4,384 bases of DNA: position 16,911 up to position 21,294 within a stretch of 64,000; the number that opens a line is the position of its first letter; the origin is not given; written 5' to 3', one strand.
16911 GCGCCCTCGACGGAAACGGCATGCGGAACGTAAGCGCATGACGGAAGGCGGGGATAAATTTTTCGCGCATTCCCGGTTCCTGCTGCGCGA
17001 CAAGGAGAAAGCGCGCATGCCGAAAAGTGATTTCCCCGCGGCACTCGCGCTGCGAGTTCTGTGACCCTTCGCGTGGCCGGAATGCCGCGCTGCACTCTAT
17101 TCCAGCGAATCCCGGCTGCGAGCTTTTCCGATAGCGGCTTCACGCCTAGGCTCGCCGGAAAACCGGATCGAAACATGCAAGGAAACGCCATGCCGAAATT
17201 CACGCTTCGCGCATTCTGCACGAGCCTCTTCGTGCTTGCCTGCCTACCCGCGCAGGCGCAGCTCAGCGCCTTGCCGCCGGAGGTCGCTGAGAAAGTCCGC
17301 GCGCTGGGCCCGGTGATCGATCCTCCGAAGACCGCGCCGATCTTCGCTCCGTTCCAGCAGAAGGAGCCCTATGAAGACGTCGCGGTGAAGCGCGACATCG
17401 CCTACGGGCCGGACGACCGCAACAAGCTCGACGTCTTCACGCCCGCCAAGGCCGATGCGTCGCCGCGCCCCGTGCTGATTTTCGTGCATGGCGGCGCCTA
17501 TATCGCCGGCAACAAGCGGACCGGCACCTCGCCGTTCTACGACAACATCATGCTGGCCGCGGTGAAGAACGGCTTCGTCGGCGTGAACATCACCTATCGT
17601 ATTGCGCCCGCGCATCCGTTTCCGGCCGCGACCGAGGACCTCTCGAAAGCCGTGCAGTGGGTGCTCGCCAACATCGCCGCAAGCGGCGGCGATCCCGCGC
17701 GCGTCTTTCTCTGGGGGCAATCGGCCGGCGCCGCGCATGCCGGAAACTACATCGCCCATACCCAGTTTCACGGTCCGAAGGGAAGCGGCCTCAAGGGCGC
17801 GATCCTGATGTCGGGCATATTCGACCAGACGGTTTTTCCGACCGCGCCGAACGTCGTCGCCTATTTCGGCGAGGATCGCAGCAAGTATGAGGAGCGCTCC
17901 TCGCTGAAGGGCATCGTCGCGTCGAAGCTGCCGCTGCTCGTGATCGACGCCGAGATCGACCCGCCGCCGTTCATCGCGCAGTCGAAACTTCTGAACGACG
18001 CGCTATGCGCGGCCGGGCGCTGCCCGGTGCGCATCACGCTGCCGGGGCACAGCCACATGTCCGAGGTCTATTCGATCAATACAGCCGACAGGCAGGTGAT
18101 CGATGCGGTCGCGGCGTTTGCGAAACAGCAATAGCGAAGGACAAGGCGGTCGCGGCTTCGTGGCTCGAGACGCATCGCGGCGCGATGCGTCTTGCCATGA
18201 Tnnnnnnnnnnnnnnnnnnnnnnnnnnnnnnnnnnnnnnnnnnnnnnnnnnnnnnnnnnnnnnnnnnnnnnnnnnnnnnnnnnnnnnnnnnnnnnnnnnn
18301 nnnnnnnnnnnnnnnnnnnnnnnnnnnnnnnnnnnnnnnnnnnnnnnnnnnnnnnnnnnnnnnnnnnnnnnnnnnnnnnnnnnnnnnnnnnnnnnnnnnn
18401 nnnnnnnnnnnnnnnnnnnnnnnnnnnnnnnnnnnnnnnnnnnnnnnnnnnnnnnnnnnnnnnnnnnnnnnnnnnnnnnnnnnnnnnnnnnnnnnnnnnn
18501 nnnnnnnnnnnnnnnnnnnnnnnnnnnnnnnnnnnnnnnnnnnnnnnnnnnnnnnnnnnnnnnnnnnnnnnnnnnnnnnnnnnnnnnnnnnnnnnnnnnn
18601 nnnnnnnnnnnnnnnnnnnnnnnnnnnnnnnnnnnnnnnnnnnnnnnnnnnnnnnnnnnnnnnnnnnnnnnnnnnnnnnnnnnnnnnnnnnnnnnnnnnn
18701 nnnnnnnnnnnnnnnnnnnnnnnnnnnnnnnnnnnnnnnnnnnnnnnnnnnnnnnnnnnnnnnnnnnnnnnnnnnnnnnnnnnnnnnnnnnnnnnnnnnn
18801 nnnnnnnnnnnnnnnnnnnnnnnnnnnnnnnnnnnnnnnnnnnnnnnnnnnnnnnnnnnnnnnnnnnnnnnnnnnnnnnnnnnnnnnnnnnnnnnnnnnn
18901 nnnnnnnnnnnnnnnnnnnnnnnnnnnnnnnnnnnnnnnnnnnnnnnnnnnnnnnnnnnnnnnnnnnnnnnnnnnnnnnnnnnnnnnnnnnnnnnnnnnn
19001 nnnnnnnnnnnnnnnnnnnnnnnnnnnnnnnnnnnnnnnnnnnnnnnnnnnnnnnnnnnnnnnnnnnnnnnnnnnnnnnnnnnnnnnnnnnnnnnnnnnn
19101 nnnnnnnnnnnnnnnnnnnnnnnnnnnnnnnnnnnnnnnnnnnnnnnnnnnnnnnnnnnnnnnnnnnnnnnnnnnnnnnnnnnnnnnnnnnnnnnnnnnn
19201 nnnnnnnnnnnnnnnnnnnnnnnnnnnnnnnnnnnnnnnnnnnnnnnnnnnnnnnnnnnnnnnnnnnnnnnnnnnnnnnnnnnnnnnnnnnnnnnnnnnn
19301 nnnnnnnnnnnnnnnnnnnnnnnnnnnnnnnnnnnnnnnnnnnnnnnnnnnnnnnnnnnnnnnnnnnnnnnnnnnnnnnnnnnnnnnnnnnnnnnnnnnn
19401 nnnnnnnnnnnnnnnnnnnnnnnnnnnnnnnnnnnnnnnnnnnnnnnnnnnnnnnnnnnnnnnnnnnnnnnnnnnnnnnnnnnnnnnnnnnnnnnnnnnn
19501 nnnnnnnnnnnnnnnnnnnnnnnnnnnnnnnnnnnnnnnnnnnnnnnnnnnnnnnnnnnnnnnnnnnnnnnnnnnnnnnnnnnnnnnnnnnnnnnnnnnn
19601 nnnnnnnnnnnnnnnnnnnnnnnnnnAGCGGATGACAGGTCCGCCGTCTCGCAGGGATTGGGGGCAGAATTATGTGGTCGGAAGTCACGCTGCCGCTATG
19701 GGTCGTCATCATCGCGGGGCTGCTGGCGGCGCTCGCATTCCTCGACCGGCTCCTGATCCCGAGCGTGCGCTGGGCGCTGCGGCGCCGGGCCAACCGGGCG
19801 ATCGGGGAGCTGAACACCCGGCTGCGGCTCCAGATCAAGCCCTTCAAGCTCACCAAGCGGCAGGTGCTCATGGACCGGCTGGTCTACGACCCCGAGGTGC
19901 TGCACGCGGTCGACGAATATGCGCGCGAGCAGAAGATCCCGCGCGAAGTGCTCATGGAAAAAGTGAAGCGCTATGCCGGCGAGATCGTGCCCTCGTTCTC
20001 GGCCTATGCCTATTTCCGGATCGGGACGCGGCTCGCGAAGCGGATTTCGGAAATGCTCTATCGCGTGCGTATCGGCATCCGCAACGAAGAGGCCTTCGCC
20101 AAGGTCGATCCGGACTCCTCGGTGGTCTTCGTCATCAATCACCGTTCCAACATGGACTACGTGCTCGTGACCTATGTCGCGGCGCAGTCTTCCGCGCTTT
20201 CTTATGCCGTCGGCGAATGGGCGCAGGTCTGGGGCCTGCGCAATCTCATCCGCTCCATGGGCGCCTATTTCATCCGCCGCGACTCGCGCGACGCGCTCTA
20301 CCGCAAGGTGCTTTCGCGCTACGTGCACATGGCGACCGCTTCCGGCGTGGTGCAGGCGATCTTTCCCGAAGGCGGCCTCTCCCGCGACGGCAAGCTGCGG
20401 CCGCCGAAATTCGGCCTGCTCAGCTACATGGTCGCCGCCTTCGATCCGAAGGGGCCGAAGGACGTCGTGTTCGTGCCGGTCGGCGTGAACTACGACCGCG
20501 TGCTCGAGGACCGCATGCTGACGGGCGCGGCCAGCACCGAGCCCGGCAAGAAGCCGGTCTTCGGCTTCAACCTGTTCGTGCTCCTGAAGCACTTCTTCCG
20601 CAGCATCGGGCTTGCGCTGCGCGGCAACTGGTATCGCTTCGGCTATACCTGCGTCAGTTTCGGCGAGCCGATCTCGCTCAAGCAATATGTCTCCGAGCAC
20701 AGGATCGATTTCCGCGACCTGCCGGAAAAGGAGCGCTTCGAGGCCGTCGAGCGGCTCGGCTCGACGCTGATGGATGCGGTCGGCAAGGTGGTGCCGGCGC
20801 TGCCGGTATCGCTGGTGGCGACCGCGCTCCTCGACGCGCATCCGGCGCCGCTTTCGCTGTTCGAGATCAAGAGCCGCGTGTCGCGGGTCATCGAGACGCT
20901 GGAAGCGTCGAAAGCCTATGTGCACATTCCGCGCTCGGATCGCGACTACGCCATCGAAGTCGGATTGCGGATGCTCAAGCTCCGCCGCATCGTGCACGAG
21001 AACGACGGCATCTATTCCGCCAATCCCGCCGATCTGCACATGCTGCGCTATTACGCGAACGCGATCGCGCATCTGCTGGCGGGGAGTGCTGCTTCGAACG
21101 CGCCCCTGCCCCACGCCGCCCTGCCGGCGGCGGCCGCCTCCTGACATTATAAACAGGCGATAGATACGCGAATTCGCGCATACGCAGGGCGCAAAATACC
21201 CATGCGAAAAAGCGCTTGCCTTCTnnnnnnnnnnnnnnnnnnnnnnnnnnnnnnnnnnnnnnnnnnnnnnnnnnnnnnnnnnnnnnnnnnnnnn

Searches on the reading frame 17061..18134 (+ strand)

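Call 41: search_protein_families(library=pfam, proteins=[window:17061-18134:+], max_evalue=0.00001)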
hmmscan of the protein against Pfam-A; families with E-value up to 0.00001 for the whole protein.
window:17061-18134:+ (357 aa): 3 families
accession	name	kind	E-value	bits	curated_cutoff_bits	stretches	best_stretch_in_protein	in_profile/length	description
PF20434.5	BD-FAE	-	3e-24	86.2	26.8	1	123-225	1-101/215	BD-FAE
PF07859.19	Abhydrolase_3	-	1e-19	71.6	25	1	139-256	1-112/210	alpha/beta hydrolase fold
PF00135.34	COesterase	-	2.2e-19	70.3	27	1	122-254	87-220/515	Carboxylesterase family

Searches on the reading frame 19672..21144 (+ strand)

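Call 41: search_protein_families(library=pfam, proteins=[window:19672-21144:+], max_evalue=0.00001)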
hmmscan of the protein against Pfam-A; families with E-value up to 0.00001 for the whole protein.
window:19672-21144:+ (490 aa): 2 families
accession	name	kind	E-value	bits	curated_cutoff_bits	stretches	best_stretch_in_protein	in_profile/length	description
PF19277.4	GPAT_C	-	4.2e-21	76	25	1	322-473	29-189/344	Glycerol-3-phosphate acyltransferase C-terminal region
PF01553.26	Acyltransferase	-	4.1e-19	69.1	23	1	136-272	4-131/132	Acyltransferase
